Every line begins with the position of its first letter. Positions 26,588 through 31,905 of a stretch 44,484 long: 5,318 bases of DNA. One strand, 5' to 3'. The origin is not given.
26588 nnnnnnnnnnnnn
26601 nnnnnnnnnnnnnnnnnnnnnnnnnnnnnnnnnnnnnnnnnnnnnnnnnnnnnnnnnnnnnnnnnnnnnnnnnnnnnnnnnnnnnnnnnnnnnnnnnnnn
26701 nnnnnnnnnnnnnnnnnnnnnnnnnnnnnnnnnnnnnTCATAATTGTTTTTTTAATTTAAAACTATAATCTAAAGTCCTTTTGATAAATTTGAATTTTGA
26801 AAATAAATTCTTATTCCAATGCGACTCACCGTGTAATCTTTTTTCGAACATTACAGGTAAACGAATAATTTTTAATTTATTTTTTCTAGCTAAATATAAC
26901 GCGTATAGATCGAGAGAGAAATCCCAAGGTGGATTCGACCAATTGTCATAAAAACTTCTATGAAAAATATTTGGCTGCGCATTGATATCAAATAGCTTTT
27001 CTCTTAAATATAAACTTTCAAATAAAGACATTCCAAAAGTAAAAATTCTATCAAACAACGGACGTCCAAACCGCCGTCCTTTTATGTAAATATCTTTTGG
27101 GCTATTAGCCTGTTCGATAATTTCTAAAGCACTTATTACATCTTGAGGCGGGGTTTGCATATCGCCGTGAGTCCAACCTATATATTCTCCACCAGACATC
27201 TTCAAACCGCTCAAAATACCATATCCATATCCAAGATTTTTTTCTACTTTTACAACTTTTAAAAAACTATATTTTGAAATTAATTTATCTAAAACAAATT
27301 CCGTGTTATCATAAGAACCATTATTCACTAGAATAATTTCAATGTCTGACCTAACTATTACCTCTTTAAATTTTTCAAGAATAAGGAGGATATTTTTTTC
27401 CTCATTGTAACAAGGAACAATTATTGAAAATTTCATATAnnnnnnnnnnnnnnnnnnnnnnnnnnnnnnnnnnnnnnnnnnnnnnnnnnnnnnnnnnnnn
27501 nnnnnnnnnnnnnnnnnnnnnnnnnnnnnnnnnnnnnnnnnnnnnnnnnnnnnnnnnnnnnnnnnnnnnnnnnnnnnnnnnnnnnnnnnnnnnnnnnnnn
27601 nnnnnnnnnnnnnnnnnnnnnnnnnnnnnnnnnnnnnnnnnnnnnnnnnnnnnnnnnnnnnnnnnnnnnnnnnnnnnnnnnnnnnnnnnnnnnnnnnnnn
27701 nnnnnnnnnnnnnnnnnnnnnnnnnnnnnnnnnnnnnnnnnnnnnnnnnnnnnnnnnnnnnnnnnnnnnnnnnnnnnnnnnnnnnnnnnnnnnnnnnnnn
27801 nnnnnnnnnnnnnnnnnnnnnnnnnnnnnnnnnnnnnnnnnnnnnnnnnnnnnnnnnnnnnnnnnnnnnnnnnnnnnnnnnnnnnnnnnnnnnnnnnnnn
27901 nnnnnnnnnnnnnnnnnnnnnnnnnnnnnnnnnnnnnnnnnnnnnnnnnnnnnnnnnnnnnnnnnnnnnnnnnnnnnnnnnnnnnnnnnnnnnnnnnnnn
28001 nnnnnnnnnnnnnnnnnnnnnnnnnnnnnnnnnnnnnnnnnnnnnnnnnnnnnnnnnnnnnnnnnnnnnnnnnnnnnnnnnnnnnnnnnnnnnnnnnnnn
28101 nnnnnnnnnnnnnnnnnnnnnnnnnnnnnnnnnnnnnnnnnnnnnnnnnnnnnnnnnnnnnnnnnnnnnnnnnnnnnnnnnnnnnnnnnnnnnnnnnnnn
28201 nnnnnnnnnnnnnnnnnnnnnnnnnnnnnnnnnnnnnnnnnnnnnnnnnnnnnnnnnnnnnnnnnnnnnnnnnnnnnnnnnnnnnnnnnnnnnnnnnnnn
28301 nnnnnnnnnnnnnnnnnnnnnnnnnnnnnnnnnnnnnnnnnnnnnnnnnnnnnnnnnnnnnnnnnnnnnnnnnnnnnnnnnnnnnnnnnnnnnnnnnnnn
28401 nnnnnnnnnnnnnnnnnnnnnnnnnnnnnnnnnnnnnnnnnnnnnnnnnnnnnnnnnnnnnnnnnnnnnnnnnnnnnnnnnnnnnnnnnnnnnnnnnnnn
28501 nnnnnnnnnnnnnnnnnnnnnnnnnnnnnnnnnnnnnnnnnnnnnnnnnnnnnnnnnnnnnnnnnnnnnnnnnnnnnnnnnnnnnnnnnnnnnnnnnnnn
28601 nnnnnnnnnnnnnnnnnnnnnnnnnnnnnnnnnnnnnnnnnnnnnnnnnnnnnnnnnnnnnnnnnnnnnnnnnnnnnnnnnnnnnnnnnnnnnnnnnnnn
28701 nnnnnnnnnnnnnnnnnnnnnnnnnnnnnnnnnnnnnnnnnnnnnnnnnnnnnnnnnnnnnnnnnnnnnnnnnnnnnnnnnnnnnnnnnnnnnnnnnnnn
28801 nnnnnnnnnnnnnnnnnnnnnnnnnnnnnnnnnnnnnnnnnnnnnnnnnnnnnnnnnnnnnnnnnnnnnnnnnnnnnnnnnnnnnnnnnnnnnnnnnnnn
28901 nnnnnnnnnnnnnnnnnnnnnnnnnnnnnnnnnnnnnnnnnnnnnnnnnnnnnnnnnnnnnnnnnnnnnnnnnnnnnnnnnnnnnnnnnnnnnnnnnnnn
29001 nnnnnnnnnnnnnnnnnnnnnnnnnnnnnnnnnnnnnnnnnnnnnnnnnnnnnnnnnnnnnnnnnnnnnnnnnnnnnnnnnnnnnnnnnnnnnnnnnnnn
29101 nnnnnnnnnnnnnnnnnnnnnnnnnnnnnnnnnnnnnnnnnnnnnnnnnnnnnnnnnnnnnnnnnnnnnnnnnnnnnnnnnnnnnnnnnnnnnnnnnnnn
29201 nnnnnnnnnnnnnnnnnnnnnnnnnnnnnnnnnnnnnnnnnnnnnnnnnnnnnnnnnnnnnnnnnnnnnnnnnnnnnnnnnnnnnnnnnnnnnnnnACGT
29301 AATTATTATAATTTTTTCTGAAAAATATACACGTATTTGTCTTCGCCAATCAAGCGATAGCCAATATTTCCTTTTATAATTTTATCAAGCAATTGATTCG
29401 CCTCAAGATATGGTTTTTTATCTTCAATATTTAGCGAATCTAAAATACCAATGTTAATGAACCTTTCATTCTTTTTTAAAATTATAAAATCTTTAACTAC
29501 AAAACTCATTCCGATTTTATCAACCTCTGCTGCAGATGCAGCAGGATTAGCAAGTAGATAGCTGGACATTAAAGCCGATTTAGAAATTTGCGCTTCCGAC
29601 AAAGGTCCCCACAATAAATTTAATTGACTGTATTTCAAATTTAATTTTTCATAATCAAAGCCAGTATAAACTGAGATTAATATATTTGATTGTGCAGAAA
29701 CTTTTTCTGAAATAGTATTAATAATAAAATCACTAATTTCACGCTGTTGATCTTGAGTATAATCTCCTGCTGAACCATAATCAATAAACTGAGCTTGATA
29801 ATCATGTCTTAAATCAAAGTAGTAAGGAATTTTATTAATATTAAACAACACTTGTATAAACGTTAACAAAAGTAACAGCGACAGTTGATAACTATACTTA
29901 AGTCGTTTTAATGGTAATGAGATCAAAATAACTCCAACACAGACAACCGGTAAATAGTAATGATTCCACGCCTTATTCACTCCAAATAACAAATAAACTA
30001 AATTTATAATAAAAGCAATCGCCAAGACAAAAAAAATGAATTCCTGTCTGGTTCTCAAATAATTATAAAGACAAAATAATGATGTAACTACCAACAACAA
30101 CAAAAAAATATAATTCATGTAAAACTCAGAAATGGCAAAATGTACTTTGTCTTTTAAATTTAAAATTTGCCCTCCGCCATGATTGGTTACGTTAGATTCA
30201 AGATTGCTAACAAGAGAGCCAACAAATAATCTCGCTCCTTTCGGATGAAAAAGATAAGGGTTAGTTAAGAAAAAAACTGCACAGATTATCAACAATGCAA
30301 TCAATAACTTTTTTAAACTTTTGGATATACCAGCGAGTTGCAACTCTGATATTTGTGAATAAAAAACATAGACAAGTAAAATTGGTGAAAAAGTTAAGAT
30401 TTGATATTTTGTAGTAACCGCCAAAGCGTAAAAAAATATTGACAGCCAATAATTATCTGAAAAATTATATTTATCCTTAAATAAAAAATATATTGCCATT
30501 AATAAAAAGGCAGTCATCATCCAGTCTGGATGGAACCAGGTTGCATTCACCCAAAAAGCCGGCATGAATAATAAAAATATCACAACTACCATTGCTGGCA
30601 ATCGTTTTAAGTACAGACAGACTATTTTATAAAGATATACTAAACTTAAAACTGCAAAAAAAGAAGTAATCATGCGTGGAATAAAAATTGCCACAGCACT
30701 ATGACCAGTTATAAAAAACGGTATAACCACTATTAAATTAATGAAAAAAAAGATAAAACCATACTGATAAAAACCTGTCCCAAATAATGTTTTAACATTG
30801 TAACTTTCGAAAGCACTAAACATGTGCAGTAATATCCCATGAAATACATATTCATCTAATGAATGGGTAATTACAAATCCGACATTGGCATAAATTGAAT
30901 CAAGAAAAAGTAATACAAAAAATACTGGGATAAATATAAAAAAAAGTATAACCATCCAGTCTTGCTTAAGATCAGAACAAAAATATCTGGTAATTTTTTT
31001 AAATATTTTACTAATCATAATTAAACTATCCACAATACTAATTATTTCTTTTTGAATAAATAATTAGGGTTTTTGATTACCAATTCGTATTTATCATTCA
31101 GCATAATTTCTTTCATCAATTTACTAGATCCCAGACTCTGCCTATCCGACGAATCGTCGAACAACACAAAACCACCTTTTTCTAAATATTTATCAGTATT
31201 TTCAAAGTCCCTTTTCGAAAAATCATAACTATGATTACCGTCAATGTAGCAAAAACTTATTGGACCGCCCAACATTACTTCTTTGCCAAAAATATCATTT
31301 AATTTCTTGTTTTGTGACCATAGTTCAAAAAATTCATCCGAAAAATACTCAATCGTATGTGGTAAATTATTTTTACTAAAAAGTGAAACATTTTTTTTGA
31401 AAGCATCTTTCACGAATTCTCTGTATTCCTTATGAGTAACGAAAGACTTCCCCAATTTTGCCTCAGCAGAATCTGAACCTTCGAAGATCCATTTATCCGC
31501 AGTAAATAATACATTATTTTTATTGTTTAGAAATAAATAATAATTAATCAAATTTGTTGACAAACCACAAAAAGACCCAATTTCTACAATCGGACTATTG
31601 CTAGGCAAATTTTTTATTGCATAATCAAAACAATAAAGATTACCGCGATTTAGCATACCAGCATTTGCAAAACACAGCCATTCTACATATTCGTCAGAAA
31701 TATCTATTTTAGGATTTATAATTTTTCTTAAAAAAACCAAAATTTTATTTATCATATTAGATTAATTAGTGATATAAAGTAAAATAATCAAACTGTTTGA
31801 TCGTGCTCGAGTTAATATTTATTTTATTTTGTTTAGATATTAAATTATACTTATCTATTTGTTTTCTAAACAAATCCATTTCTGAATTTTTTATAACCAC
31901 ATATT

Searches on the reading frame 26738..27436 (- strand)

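Call 50: search_protein_families(library=pfam, proteins=[window:26738-27436:-], max_evalue=0.001)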
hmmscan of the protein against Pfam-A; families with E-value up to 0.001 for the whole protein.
window:26738-27436:- (232 aa): 1 family
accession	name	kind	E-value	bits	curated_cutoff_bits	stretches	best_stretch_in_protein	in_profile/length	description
PF00535.33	Glycos_transf_2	-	1e-21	78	23.3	1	4-110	1-106/168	Glycosyl transferase family 2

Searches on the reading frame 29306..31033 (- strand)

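Call 50: search_protein_families(library=pfam, proteins=[window:29306-31033:-], max_evalue=0.001)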
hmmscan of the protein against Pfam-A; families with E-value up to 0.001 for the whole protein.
window:29306-31033:- (575 aa): 1 family
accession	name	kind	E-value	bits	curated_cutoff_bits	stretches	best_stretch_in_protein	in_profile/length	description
PF13231.12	PMT_2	-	2.3e-07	31.6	26.1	1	101-251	9-155/160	Dolichyl-phosphate-mannose-protein mannosyltransferase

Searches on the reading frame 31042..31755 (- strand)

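Call 50: search_protein_families(library=pfam, proteins=[window:31042-31755:-], max_evalue=0.001)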
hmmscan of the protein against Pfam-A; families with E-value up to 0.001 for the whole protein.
window:31042-31755:- (237 aa): 2 families
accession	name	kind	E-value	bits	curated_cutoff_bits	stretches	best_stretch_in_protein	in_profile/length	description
PF13578.12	Methyltransf_24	-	2.8e-13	51.1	26.3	1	57-201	1-104/105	Methyltransferase domain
PF13709.12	DUF4159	-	6.3e-06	26.3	25.9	1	167-206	53-94/202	Domain of unknown function (DUF4159)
